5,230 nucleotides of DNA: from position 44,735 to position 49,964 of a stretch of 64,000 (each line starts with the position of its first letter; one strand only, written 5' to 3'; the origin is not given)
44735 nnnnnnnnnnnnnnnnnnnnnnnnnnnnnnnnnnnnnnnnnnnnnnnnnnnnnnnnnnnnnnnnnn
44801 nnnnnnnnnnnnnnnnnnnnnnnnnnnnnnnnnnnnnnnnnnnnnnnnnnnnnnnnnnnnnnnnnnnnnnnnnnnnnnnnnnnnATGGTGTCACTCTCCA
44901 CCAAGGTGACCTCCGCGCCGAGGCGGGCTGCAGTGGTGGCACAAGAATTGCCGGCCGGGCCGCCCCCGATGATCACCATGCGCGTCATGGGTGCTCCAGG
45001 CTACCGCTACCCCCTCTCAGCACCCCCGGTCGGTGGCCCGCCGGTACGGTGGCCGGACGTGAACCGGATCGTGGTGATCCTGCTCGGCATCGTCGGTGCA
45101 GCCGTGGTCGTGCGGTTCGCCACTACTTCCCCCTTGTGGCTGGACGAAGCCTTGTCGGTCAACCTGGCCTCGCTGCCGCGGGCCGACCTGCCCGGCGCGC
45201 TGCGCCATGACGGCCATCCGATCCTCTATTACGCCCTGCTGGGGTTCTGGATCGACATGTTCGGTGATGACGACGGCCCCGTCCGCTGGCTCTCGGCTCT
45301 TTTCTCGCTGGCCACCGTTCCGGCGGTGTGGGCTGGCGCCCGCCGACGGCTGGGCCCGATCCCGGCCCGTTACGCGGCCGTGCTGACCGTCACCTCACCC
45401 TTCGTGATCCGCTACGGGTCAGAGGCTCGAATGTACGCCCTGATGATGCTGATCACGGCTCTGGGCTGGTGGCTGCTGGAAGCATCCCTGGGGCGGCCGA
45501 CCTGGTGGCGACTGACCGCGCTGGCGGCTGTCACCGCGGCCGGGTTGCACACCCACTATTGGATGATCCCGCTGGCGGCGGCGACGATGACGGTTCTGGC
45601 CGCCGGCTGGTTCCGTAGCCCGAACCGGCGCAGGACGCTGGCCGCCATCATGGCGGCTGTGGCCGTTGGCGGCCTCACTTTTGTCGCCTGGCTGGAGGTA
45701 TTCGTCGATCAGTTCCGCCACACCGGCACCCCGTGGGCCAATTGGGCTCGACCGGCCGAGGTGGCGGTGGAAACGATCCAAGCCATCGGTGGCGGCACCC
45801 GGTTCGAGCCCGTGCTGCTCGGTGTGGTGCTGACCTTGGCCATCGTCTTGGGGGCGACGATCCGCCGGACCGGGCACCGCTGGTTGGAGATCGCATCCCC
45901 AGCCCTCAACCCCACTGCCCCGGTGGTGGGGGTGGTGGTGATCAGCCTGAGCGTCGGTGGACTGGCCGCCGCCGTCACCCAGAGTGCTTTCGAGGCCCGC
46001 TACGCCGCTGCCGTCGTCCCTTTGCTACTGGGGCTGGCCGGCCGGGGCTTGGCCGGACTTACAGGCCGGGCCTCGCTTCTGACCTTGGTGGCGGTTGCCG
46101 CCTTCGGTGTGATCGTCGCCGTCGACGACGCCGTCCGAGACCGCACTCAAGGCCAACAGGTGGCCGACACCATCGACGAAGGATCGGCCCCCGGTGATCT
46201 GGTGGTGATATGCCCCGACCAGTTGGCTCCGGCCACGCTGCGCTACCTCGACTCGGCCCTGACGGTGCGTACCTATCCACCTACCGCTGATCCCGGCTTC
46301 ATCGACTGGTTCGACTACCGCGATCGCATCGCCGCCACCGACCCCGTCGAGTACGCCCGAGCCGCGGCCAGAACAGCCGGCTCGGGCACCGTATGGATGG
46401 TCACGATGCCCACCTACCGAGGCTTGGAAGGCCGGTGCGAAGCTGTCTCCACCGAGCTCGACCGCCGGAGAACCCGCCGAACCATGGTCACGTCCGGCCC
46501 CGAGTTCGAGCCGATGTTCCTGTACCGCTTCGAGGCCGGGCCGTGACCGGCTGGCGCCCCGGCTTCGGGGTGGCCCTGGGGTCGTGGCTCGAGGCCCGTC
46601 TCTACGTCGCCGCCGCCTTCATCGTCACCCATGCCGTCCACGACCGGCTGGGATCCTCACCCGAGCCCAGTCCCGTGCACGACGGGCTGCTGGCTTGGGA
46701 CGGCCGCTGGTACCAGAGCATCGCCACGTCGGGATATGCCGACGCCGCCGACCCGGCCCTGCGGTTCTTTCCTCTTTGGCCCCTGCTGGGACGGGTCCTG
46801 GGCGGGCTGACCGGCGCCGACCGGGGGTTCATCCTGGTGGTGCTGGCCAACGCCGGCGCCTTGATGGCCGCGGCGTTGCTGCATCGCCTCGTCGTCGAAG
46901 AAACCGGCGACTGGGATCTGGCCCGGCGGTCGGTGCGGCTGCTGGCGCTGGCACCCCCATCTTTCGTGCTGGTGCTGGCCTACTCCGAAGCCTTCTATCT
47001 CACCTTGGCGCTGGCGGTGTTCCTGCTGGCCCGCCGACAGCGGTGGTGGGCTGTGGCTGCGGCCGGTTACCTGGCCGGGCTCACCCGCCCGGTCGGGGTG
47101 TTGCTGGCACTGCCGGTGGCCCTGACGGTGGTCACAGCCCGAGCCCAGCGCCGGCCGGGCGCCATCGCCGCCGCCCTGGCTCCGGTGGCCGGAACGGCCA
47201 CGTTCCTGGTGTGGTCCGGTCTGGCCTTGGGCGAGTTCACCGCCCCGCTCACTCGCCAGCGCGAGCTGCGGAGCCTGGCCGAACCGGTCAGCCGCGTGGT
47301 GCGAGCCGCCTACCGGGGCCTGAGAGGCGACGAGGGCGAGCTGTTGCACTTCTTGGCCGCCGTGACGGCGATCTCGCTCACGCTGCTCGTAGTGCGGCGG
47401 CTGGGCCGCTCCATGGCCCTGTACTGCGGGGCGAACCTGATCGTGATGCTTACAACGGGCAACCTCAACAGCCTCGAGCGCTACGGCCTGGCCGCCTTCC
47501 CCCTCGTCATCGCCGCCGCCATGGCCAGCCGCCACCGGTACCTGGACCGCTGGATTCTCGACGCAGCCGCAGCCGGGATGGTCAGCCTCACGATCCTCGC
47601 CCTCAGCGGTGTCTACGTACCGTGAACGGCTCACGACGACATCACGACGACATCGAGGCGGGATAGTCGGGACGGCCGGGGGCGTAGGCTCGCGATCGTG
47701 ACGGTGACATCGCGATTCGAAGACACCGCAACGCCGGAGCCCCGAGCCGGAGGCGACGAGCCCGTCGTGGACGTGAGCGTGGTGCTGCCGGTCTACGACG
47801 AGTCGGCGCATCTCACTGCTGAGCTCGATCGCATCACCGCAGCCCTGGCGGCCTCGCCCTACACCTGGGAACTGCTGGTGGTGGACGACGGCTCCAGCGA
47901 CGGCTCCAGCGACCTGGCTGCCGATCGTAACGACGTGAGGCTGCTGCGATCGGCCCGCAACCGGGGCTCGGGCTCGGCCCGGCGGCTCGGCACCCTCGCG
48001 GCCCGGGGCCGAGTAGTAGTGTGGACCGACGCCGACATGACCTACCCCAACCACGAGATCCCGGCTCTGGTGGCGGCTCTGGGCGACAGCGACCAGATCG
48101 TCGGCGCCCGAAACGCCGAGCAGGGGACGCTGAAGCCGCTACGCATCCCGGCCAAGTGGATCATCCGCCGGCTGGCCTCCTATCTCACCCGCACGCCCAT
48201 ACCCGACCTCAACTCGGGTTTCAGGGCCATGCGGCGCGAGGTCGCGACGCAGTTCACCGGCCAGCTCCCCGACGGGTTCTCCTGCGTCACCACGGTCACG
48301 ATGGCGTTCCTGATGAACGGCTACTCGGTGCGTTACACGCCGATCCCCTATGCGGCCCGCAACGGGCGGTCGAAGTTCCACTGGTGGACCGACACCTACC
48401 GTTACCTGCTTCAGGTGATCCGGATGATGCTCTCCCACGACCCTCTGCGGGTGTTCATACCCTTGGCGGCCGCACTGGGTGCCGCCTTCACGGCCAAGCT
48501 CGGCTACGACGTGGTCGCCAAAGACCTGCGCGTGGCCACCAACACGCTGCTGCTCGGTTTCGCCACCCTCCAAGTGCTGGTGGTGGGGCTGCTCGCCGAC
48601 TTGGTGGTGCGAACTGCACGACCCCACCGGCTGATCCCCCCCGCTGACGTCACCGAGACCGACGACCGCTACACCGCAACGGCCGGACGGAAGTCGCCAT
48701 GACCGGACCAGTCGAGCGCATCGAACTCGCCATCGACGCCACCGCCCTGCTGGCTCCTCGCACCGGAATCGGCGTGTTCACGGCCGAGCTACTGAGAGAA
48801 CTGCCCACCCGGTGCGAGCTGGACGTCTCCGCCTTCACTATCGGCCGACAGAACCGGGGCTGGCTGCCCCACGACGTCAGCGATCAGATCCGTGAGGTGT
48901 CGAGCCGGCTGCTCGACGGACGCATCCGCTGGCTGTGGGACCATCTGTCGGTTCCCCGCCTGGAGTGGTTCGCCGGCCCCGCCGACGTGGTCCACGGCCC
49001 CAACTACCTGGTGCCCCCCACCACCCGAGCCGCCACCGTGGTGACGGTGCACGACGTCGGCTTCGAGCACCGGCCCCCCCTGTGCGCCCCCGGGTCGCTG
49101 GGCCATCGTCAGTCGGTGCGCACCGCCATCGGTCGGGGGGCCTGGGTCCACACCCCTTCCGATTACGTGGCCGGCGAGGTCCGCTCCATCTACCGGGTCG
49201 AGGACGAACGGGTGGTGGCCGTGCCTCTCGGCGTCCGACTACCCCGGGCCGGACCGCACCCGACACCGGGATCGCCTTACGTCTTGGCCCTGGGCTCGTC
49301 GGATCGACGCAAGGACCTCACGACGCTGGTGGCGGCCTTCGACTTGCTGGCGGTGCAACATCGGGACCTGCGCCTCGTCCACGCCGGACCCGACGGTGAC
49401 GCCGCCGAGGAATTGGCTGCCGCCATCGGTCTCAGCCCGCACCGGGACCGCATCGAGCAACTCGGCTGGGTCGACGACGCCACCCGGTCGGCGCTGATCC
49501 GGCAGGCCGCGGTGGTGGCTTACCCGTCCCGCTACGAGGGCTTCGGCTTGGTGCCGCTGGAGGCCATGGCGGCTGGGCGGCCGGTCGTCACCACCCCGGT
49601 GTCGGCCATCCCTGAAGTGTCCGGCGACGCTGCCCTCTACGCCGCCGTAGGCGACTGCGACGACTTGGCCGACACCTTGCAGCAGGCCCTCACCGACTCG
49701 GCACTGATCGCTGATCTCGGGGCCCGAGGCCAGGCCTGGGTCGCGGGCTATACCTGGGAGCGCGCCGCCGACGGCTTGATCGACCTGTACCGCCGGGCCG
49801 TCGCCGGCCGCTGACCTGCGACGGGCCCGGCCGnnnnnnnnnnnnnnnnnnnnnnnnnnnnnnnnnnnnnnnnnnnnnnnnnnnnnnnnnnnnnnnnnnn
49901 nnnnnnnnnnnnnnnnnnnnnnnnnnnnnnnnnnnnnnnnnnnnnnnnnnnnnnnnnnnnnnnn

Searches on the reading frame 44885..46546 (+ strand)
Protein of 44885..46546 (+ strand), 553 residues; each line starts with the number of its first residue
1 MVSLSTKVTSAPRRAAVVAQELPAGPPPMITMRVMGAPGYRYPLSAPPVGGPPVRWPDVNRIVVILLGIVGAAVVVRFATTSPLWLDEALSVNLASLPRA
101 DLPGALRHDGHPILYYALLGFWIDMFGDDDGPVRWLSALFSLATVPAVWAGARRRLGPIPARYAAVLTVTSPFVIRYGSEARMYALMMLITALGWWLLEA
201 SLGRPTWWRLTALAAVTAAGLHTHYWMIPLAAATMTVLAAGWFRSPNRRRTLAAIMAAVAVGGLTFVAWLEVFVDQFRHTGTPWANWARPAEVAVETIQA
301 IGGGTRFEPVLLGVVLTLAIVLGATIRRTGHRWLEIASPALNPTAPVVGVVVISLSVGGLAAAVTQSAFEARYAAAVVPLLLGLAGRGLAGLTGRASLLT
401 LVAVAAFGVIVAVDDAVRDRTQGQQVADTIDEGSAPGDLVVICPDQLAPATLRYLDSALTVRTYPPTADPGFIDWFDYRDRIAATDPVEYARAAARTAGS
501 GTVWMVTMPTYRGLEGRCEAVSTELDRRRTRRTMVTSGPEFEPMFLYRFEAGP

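Call 33: search_protein_families(library=pfam, proteins=[window:44885-46546:+], max_evalue=1)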
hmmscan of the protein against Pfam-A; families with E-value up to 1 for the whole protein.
window:44885-46546:+ (553 aa): 1 family
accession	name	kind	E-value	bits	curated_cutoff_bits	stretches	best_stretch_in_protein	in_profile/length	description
PF13231.12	PMT_2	-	7e-12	46.3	26.1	1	111-257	2-148/160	Dolichyl-phosphate-mannose-protein mannosyltransferase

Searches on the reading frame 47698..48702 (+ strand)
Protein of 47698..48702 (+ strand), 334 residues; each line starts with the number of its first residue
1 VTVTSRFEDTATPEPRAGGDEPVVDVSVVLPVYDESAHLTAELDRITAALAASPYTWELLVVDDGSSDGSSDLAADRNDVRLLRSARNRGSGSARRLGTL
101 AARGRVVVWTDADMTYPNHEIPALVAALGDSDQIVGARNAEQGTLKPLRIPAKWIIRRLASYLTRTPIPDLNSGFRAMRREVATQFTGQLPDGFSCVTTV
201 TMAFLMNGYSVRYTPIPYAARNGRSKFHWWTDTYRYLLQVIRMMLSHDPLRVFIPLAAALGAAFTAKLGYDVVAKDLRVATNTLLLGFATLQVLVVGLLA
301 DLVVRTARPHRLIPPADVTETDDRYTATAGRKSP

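Call 33: search_protein_families(library=pfam, proteins=[window:47698-48702:+], max_evalue=1)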
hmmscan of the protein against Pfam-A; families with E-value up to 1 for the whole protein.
window:47698-48702:+ (334 aa): 3 families
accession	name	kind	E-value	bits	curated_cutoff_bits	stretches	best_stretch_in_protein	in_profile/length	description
PF00535.33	Glycos_transf_2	-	1e-23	84.6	23.3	1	27-183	1-164/168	Glycosyl transferase family 2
PF10111.15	Glyco_tranf_2_2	-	0.016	15.1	27.3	1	27-115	1-93/276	Glycosyltransferase like family 2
PF13704.12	Glyco_tranf_2_4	-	0.05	14.5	27.5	1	58-91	21-54/98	Glycosyl transferase family 2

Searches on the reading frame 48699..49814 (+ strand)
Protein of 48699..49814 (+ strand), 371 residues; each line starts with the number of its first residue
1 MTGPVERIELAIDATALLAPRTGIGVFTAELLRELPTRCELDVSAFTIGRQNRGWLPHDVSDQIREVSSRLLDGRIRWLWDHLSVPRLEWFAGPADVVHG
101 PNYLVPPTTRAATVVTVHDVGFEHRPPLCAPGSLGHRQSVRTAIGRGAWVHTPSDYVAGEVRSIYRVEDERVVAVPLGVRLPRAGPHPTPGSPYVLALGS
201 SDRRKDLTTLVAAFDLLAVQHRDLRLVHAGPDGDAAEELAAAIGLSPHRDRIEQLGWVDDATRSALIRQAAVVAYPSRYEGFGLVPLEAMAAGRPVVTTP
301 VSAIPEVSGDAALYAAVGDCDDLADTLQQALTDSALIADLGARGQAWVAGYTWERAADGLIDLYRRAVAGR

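Call 33: search_protein_families(library=pfam, proteins=[window:48699-49814:+], max_evalue=1)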
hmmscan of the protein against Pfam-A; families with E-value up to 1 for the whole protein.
window:48699-49814:+ (371 aa): 5 families
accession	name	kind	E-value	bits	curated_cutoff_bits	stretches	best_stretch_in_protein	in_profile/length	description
PF13692.12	Glyco_trans_1_4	-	1.6e-27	96.9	27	1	193-333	2-142/142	Glycosyl transferases group 1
PF00534.26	Glycos_transf_1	-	6.4e-25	88.1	26.4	1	191-346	14-171/172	Glycosyl transferases group 1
PF20706.3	GT4-conflict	-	3e-13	50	26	1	168-300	170-312/385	Family 4 Glycosyltransferase in conflict systems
PF13439.12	Glyco_transf_4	-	1.4e-08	35.4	28.5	1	23-181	3-168/170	Glycosyltransferase Family 4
PF13524.12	Glyco_trans_1_2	-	3.4e-06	27.5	25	1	249-360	27-142/144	Glycosyl transferase-like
